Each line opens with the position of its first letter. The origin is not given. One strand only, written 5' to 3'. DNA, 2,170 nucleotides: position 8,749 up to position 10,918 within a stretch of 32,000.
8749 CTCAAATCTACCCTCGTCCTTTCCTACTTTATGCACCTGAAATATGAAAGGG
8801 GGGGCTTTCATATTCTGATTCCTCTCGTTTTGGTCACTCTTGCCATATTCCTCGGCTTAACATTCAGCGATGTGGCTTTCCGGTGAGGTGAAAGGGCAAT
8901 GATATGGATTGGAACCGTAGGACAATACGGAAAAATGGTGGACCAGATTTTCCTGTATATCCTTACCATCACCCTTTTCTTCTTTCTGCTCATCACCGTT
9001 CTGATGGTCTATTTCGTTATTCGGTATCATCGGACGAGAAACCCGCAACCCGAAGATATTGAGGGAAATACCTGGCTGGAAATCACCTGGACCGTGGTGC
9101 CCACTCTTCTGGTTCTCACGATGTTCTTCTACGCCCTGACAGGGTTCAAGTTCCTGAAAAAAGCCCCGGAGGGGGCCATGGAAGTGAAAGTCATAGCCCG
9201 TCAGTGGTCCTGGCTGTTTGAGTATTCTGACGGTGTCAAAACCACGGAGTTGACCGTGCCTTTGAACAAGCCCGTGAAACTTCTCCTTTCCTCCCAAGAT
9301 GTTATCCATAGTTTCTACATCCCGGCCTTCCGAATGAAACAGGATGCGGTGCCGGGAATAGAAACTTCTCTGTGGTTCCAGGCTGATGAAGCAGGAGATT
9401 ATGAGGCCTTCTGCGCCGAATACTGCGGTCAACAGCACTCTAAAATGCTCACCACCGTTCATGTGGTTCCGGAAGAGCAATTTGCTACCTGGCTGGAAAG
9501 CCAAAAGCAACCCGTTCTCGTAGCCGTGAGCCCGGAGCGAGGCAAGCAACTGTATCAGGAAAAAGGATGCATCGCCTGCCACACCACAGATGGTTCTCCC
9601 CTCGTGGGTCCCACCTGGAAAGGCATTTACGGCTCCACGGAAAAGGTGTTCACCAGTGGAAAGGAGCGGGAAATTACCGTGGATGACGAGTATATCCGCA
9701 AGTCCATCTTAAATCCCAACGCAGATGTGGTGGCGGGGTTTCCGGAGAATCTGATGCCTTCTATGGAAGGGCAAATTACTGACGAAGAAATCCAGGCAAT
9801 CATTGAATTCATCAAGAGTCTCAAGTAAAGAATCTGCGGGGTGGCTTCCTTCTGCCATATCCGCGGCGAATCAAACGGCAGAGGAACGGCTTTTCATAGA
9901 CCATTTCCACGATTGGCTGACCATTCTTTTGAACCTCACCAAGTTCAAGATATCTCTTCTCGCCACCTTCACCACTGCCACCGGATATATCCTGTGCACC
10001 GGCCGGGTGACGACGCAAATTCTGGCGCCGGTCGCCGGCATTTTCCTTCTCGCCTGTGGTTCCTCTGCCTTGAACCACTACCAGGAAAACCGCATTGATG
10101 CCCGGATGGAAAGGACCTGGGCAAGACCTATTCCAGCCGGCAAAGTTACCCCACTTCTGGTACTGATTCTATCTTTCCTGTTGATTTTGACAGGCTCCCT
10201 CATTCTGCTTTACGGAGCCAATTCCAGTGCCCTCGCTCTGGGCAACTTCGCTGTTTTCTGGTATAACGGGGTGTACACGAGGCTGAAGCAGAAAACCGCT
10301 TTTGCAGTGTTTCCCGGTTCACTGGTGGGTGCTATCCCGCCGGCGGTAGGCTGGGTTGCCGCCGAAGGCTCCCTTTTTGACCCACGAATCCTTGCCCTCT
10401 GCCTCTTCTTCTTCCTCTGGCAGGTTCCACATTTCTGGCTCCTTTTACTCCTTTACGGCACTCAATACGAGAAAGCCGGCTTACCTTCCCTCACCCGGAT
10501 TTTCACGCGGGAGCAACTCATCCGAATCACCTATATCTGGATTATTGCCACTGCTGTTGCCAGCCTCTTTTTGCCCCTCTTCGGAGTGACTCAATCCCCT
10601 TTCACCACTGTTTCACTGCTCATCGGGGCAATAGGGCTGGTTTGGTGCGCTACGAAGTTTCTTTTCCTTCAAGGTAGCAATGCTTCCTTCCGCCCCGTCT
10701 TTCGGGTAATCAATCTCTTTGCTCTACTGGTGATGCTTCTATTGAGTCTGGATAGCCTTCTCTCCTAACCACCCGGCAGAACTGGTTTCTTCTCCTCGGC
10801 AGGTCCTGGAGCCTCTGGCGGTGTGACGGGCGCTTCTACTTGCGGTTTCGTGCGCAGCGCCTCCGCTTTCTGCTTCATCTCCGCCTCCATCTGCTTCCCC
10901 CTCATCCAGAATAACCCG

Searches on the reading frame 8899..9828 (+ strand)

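Call 13: search_protein_families(library=pfam, proteins=[window:8899-9828:+])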
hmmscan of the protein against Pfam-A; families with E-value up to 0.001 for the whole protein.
window:8899-9828:+ (309 aa): 5 families
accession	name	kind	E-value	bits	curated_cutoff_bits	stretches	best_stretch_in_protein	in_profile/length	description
PF00116.26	COX2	-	7.6e-19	68.2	22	1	117-188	47-118/120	Cytochrome C oxidase subunit II, periplasmic domain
PF00034.26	Cytochrom_C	-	1.5e-10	42.7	21.3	1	213-309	2-90/90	Cytochrome c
PF02790.20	COX2_TM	-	4.6e-10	40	22.8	1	14-80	19-86/88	Cytochrome C oxidase subunit II, transmembrane domain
PF13442.11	Cytochrome_CBB3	-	2e-08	34.8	27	1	212-305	3-68/68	Cytochrome C oxidase, cbb3-type, subunit III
PF13473.12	Cupredoxin_1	-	1.6e-06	28.5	27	1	112-176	31-95/104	Cupredoxin-like domain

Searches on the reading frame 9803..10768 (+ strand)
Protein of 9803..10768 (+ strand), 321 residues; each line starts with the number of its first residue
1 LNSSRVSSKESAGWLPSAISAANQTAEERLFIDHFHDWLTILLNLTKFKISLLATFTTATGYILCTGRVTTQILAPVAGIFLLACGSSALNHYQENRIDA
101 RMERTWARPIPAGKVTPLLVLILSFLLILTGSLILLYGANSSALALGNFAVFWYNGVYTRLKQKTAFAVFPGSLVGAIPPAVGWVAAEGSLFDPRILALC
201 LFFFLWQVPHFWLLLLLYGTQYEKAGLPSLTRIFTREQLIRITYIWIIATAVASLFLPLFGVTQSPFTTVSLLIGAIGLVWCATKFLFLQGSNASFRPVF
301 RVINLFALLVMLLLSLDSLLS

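Call 13: search_protein_families(library=pfam, proteins=[window:9803-10768:+])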
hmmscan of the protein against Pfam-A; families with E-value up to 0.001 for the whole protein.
window:9803-10768:+ (321 aa): 1 family
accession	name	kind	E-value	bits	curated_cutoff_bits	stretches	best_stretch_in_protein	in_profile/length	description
PF01040.23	UbiA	-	3.1e-38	131.9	34.2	1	56-286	3-232/250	UbiA prenyltransferase family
